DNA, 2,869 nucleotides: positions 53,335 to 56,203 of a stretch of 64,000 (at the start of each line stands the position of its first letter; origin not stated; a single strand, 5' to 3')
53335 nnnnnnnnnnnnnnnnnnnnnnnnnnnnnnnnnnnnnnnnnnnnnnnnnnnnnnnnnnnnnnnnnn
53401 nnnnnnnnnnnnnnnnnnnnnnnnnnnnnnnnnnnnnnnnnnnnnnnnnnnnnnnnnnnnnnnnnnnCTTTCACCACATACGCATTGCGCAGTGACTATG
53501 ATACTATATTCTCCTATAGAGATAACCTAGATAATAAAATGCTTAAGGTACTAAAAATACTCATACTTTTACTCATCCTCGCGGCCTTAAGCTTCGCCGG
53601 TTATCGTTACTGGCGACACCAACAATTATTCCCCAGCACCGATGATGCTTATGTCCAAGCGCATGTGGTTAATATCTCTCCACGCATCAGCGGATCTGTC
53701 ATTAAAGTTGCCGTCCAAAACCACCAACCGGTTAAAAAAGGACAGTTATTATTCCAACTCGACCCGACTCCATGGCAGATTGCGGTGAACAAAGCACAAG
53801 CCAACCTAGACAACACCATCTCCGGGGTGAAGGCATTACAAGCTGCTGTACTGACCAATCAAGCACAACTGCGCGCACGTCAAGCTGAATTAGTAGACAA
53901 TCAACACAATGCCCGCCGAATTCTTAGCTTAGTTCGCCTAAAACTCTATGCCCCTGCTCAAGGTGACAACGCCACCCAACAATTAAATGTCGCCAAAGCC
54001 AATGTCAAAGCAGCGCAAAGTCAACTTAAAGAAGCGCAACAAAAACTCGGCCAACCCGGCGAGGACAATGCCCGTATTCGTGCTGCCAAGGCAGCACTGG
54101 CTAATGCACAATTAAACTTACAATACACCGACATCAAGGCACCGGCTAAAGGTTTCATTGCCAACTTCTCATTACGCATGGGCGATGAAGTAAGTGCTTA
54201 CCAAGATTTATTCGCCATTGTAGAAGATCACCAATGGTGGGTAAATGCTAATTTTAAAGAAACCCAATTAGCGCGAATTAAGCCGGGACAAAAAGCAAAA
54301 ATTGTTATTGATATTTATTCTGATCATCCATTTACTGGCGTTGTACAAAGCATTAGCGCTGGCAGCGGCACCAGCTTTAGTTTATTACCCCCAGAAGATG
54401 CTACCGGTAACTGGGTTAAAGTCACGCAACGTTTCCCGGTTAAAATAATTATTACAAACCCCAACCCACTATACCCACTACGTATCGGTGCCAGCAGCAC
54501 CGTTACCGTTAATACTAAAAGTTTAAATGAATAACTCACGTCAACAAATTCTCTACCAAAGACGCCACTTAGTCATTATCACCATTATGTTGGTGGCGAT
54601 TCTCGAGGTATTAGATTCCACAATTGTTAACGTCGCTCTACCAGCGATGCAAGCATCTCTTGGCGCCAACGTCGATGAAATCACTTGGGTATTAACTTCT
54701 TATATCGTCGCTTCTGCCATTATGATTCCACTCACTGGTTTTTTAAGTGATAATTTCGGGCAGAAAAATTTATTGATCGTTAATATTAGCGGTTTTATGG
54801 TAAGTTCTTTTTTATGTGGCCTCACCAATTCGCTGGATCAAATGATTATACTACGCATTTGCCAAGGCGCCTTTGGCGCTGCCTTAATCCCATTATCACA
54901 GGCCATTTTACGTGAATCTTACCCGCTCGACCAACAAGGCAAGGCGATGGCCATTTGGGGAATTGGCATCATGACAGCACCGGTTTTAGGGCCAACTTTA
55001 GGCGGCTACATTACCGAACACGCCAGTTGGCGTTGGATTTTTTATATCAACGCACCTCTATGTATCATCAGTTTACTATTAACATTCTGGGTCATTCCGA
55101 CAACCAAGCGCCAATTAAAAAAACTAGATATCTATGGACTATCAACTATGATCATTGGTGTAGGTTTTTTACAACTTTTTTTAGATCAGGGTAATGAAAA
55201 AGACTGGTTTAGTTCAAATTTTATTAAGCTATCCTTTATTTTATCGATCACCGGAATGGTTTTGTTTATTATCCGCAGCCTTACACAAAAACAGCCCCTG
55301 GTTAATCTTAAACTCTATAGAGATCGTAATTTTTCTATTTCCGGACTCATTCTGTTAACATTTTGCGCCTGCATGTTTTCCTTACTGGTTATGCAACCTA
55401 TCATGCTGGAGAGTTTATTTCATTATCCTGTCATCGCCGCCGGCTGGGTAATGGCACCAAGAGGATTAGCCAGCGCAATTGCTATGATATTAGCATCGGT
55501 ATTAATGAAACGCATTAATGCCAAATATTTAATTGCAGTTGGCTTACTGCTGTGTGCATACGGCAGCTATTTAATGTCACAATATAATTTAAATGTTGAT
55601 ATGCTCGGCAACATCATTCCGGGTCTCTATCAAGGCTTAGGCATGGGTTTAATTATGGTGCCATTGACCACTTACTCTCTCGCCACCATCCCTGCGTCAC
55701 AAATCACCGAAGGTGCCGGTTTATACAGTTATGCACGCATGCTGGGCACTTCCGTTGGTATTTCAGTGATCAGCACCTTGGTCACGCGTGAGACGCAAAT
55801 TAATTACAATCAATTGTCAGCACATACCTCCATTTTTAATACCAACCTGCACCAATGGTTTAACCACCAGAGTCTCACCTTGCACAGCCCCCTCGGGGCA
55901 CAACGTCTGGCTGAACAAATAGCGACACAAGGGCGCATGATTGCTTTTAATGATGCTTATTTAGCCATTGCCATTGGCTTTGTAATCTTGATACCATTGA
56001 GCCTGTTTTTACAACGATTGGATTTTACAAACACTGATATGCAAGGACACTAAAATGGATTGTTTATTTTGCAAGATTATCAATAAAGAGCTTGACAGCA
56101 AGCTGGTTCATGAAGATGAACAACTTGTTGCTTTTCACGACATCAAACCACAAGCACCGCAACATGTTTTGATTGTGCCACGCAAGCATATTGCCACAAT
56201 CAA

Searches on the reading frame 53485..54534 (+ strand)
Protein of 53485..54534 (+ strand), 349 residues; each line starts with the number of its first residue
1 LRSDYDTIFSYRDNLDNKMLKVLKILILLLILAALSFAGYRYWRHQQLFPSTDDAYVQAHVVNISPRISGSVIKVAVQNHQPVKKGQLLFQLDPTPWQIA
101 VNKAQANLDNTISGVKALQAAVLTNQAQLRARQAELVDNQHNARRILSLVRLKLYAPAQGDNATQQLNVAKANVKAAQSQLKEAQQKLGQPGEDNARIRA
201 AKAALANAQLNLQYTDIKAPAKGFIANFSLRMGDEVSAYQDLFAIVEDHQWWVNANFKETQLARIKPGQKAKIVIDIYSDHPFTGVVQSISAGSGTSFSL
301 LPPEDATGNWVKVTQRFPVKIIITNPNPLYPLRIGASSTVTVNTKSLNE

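Call 104: search_protein_families(library=pfam, proteins=[window:53485-54534:+], max_evalue=0.001)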
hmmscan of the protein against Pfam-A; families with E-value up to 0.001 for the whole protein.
window:53485-54534:+ (349 aa): 4 families
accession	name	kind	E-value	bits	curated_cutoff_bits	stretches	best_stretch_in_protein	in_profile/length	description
PF16576.10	HlyD_D23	-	1.2e-20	74.2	30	2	154-291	51-185/214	Barrel-sandwich domain of CusB or HlyD membrane-fusion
PF13437.12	HlyD_3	-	2.1e-14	54.6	22.2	1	217-295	2-81/106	HlyD family secretion protein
PF00529.27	CusB_dom_1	-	9e-13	48.7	26.5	1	180-344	12-89/89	Cation efflux system protein CusB domain 1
PF13533.13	Biotin_lipoyl_2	-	9.2e-08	32.2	29.8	1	62-93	1-32/32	Biotin-lipoyl like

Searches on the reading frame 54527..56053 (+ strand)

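Call 29: search_protein_families(library=ncbifam, proteins=[window:54527-56053:+], max_evalue=0.00001)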
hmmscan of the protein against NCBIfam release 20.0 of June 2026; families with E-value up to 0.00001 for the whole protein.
window:54527-56053:+ (508 aa): 61 families (the best 25 are shown)
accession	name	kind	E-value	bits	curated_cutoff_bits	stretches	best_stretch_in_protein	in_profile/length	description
TIGR00711.1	efflux_EmrB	subfamily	3e-127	425.3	230.2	1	16-495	3-485/485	DHA2 family efflux MFS transporter permease subunit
NF000391.1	EmrB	exception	1.4e-95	320.9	925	1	15-494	11-494/501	multidrug efflux MFS transporter permease subunit EmrB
NF007799.0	PRK10504.1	subfamily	4.2e-51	174.3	426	1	23-433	18-429/471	multidrug transporter subunit MdtD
NF000060.1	MFS_efflux_LmrB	exception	1.5e-40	139.4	800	1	16-417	18-421/479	lincomycin efflux MFS transporter Lmr(B)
TIGR00710.1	efflux_Bcr_CflA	subfamily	2.6e-39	135.7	200.9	1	15-200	5-190/385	Bcr/CflA family efflux MFS transporter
NF000025.1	MFS_efflux_tcmA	exception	1.4e-36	126.3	999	1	17-420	32-432/538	tetracenomycin C efflux MFS transporter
NF011571.1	PRK14995.1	subfamily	2.9e-36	125.3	701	1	11-422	2-414/493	SmvA family efflux MFS transporter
NF000095.1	tet_MFS_OtrB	exception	2.8e-35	121.9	999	1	15-418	25-436/563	oxytetracycline resistance efflux MFS transporter OtrB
NF000009.1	tet_MFS_Tcr3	exception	9e-35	120.2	1000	1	19-416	35-439/512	tetracycline efflux MFS transporter Tcr3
NF040895.2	MFS_effux_SdrM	equivalog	5.5e-33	114.7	550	1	13-430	4-415/441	multidrug efflux MFS transporter SdrM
NF033896.2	MFS_LfrA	equivalog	6e-32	110.9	825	1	11-421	16-426/504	efflux MFS transporter LfrA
NF012180.1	tet_MFS_43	exception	1.7e-31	109.8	999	1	15-420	21-428/484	tetracycline efflux MFS transporter Tet(43)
NF000218.1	FexA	exception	4.9e-31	107.9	900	1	15-420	21-430/475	chloramphenicol/florfenicol efflux MFS transporter FexA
TIGR00880.1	2_A_01_02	superfamily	1.1e-30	106.5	131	1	53-193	1-141/141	multidrug resistance protein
NF000089.1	qac_MFS_AB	exception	1.6e-28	99.8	900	1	15-494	21-499/514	QacA/B family quaternary ammonium compound efflux MFS transporter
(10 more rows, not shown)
